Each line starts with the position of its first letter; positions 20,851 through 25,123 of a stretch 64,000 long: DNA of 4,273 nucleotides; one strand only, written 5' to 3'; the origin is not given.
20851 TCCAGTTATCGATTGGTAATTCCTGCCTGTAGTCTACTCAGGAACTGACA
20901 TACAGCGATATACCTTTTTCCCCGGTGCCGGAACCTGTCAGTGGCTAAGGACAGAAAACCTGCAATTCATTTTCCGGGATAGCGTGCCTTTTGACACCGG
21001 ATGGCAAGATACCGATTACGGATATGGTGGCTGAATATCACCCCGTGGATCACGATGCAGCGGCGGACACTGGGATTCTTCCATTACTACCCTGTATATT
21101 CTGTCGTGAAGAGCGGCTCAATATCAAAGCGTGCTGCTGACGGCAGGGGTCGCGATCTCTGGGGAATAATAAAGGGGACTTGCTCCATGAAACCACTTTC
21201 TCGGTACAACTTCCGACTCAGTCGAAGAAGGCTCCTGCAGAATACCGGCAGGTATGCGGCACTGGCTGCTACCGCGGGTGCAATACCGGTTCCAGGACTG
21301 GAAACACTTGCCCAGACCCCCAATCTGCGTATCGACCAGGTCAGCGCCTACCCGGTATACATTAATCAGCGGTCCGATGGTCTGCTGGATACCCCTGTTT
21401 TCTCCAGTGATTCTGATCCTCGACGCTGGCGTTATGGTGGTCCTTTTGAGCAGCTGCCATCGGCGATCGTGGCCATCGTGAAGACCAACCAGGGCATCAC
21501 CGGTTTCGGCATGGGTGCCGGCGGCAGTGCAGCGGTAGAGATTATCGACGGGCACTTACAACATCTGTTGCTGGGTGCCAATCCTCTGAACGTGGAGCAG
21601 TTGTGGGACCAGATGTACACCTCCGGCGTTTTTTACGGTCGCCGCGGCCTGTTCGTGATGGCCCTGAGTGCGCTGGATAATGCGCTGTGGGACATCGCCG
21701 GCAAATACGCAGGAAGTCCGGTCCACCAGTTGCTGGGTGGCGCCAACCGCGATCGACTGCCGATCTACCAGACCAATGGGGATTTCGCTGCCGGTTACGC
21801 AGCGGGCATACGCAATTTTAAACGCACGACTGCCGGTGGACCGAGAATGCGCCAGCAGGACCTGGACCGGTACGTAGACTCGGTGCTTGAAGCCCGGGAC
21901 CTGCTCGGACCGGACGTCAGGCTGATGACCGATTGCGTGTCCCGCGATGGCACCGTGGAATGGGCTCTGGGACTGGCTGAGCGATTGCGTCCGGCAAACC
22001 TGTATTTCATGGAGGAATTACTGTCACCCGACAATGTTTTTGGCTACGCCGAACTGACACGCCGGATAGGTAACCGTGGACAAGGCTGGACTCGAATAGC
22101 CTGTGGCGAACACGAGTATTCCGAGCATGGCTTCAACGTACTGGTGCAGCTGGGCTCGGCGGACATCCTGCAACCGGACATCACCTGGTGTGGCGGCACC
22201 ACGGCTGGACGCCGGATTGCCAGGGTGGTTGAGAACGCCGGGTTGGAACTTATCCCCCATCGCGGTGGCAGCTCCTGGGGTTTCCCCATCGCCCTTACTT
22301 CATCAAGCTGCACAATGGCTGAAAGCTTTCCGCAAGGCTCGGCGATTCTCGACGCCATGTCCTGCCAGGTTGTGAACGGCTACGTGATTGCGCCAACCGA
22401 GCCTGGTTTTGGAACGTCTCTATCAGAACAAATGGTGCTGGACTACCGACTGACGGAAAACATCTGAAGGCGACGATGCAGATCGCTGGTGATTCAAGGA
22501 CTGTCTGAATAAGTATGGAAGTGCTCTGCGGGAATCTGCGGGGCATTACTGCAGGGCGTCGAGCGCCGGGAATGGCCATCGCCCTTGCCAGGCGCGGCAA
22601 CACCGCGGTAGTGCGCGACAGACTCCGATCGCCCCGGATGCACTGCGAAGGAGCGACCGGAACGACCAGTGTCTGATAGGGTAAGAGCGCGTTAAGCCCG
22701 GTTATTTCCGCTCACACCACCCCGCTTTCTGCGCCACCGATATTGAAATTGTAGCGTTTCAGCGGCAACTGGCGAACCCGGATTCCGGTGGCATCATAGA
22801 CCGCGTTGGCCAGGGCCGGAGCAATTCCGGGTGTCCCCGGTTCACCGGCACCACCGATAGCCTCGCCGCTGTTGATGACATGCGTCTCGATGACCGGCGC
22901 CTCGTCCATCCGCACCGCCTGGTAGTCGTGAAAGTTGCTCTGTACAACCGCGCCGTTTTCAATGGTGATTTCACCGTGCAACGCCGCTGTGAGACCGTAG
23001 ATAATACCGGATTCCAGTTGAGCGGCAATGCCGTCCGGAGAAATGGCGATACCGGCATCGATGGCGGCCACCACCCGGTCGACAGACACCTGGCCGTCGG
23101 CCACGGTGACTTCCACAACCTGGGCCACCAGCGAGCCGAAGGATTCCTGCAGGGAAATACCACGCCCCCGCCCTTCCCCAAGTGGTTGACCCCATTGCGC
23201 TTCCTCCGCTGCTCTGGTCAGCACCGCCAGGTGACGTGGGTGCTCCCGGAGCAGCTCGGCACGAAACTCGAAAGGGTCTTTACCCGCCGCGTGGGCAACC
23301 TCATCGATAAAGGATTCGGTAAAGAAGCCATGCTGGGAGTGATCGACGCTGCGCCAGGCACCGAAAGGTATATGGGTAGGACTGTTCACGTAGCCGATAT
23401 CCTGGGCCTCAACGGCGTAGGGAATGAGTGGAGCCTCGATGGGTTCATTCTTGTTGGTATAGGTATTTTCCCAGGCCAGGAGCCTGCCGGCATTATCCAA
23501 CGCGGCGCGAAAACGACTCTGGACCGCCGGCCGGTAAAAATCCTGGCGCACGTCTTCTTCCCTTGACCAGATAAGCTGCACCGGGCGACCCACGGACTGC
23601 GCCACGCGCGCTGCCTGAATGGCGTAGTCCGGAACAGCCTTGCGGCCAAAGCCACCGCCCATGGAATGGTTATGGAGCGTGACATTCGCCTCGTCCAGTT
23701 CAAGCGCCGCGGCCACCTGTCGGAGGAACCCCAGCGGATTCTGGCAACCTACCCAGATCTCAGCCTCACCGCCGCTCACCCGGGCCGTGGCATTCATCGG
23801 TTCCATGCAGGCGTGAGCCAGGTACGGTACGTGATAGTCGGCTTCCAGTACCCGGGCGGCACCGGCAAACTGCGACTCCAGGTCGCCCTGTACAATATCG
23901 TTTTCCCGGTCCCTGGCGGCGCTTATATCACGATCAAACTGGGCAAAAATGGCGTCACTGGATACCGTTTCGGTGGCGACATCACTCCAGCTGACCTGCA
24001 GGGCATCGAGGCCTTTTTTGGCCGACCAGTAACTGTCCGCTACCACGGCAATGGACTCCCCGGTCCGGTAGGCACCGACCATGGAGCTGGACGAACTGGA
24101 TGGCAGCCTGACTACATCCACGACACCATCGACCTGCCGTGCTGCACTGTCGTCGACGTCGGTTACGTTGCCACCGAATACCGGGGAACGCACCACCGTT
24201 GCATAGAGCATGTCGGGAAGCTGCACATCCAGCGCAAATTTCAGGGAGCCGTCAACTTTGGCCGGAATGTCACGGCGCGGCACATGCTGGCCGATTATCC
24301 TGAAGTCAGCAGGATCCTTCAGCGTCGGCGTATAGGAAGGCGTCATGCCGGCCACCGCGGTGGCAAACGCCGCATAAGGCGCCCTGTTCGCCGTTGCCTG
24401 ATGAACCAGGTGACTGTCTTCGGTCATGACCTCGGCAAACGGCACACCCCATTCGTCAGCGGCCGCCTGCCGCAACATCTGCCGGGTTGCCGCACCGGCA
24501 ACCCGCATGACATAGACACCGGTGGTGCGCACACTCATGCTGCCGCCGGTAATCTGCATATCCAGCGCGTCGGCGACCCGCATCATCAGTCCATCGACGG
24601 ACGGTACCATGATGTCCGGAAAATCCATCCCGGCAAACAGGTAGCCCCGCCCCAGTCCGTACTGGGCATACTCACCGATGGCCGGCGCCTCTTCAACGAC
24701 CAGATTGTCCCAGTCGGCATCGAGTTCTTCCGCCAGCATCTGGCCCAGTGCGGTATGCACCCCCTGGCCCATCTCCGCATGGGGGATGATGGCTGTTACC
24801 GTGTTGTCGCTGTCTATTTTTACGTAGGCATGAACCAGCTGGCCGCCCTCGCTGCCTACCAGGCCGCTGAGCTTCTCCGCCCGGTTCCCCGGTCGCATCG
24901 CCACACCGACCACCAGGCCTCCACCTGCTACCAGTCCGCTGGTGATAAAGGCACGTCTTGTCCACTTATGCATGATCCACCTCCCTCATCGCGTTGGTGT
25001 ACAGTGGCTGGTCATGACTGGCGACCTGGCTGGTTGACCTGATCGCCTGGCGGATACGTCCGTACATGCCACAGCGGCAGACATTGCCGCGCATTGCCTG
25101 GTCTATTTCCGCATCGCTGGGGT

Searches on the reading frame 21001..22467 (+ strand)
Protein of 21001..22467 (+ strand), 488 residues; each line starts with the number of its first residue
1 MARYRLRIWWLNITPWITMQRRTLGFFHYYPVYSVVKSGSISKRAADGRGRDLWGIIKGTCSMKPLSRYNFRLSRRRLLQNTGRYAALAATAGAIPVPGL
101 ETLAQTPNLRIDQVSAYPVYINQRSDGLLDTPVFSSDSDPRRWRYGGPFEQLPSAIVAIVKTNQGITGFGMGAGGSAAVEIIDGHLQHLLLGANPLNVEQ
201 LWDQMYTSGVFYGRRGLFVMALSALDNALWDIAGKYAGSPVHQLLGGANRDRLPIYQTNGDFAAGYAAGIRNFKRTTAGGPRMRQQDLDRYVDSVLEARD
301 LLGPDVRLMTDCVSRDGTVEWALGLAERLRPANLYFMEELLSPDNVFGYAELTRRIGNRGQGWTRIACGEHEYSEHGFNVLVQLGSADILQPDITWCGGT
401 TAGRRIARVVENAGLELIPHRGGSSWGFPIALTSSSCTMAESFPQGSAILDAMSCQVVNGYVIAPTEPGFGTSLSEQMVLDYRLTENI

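Call 23: search_protein_families(library=pfam, proteins=[window:21001-22467:+])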
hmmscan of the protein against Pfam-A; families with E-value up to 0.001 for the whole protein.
window:21001-22467:+ (488 aa): 2 families
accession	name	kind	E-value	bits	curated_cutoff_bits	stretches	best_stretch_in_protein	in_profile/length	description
PF13378.12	MR_MLE_C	-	6.5e-35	121.3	29.4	1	266-477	10-218/219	Enolase C-terminal domain-like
PF02746.21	MR_MLE_N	-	6.6e-14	52.6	22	1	157-246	30-117/117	Mandelate racemase / muconate lactonizing enzyme, N-terminal domain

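Call 63: find_homologous_proteins(query=window:21001-22467:+, max_evalue=1e-100)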
Query window:21001-22467:+ (488 aa): 379 proteins with E <= 1e-100 among 8000 candidates; the best 120 are listed.
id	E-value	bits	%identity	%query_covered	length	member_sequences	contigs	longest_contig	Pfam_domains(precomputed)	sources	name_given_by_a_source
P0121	2.0e-288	975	100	87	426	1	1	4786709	PF13378.13,PF02746.22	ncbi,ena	-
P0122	1.0e-245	834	87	85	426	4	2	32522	PF13378.13,PF02746.22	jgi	jgi:L-rhamnonate dehydratase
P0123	1.3e-243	827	84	87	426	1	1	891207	PF13378.13,PF02746.22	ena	-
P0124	2.0e-243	827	85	87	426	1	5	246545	PF13378.13,PF02746.22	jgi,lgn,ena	-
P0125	3.3e-242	823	83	87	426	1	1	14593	PF13378.13,PF02746.22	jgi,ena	-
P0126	1.1e-238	811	83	87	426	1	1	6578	PF13378.13,PF02746.22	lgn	-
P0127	1.1e-225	768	78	86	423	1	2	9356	PF13378.13,PF02746.22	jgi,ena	-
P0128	3.8e-224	763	78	85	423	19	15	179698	PF13378.13,PF02746.22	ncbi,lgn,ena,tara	tara:strand:+ start:31880 stop:33151 length:1272 start_codon:yes stop_codon:yes gene_type:complete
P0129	3.2e-222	757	79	84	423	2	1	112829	PF13378.13,PF02746.22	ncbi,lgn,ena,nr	ncbi:MAG: hypothetical protein O2971_08400 [Proteobacteria bacterium]|nr:hypothetical protein [Pseud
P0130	6.6e-221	752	76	86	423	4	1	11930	PF13378.13,PF02746.22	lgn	-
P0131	4.7e-219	746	76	86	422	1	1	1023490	PF13378.13,PF02746.22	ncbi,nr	ncbi:MAG: twin-arginine translocation signal domain-containing protein [Pseudomonadales bacterium]|n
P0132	6.3e-219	746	76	86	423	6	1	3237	PF13378.13,PF02746.22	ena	-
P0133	1.7e-218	744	76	87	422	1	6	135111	PF13378.13,PF02746.22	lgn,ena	-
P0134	1.9e-218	744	77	86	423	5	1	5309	PF13378.13,PF02746.22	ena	-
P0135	2.1e-218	744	76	85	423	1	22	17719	PF13378.13,PF02746.22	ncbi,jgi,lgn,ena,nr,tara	ncbi:MAG: hypothetical protein CMQ17_13725 [Gammaproteobacteria bacterium]|nr:hypothetical protein [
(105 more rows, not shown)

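Call 64: find_encoding_contigs(protein=P0121, flank=10000, max_places=5)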
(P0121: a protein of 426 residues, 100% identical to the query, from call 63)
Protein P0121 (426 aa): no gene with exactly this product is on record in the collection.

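Call 65: find_encoding_contigs(protein=P0122, flank=10000, max_places=5)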
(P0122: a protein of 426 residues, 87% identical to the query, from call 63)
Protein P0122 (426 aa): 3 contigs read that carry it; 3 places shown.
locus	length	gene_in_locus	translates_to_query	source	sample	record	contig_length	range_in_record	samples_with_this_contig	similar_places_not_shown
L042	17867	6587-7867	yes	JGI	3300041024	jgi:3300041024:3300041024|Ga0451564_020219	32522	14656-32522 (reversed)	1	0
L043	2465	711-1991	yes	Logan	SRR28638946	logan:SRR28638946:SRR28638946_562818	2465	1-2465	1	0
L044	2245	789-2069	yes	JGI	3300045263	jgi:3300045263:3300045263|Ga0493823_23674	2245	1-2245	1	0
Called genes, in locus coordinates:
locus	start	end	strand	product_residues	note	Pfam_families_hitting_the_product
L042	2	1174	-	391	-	?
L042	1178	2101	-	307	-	PF00004:AAA, PF07726:AAA_3 (faint), PF07728:AAA_5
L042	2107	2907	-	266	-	PF00941:FAD_binding_5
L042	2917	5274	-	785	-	PF01315:Ald_Xan_dh_C, PF02738:MoCoBD_1, PF20256:MoCoBD_2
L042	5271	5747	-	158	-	PF00111:Fer2, PF01799:Fer2_2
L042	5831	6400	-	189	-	PF06240:COXG, PF10604:Polyketide_cyc2, PF03364:Polyketide_cyc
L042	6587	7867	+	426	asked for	PF02746:MR_MLE_N, PF13378:MR_MLE_C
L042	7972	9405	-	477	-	PF07690:MFS_1, PF12832:MFS_1_like (weak), PF07690:MFS_1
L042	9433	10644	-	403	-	PF14401:RLAN, PF02222:ATP-grasp (faint), PF08443:RimK (faint), PF07478:Dala_Dala_lig_C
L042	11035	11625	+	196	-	PF13673:Acetyltransf_10, PF00583:Acetyltransf_1, PF13508:Acetyltransf_7, PF08445:FR47 (weak)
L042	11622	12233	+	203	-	PF01613:Flavin_Reduct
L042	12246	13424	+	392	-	PF01546:Peptidase_M20, PF07687:M20_dimer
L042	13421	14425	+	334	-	-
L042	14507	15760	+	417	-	PF03929:PepSY_TM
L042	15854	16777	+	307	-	-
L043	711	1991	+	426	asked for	PF02746:MR_MLE_N, PF13378:MR_MLE_C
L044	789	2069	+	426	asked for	PF02746:MR_MLE_N, PF13378:MR_MLE_C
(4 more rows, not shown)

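Call 66: list_cluster_members(proteins=[P0121, P0001])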
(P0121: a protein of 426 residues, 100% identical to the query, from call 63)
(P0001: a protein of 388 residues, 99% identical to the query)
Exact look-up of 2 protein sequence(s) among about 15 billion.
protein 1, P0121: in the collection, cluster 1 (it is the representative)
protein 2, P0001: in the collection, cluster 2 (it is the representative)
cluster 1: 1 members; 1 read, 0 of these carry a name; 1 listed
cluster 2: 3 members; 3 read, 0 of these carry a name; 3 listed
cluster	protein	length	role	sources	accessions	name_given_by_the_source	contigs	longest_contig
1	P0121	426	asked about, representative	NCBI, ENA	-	-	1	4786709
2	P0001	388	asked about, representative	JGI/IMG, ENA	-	-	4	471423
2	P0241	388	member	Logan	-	-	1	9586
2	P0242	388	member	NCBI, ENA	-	-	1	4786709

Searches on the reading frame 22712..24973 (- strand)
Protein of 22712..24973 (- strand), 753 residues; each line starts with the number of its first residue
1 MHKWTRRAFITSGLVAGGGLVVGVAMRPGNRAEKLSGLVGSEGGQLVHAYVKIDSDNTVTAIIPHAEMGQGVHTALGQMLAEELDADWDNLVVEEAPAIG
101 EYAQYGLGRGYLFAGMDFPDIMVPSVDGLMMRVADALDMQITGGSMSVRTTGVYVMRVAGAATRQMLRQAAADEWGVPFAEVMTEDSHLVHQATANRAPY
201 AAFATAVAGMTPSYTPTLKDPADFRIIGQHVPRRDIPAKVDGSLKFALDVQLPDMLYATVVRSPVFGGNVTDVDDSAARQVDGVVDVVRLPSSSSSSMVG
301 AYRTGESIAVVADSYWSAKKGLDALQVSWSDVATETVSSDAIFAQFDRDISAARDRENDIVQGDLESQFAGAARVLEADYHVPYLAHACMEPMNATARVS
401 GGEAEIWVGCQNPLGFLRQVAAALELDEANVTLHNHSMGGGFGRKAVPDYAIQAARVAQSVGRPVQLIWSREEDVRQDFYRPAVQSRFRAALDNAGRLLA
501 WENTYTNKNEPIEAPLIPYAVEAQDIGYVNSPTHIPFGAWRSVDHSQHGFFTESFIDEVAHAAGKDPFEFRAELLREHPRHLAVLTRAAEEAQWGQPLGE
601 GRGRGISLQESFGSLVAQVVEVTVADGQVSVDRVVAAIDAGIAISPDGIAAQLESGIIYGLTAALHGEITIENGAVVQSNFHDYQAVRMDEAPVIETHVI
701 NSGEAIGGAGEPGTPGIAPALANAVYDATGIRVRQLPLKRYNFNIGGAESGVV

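Call 23: search_protein_families(library=pfam, proteins=[window:22712-24973:-])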
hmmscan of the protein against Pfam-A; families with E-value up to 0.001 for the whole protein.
window:22712-24973:- (753 aa): 3 families
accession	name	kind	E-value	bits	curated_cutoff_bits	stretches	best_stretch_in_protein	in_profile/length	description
PF02738.23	MoCoBD_1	-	2e-37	129.1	27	1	359-572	12-241/244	Molybdopterin cofactor-binding domain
PF20256.3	MoCoBD_2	-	2.3e-21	77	27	2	616-693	205-283/283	Molybdopterin cofactor-binding domain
PF01315.27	Ald_Xan_dh_C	-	6.5e-07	30.1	31.3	1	242-289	2-49/110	Aldehyde oxidase and xanthine dehydrogenase, a/b hammerhead domain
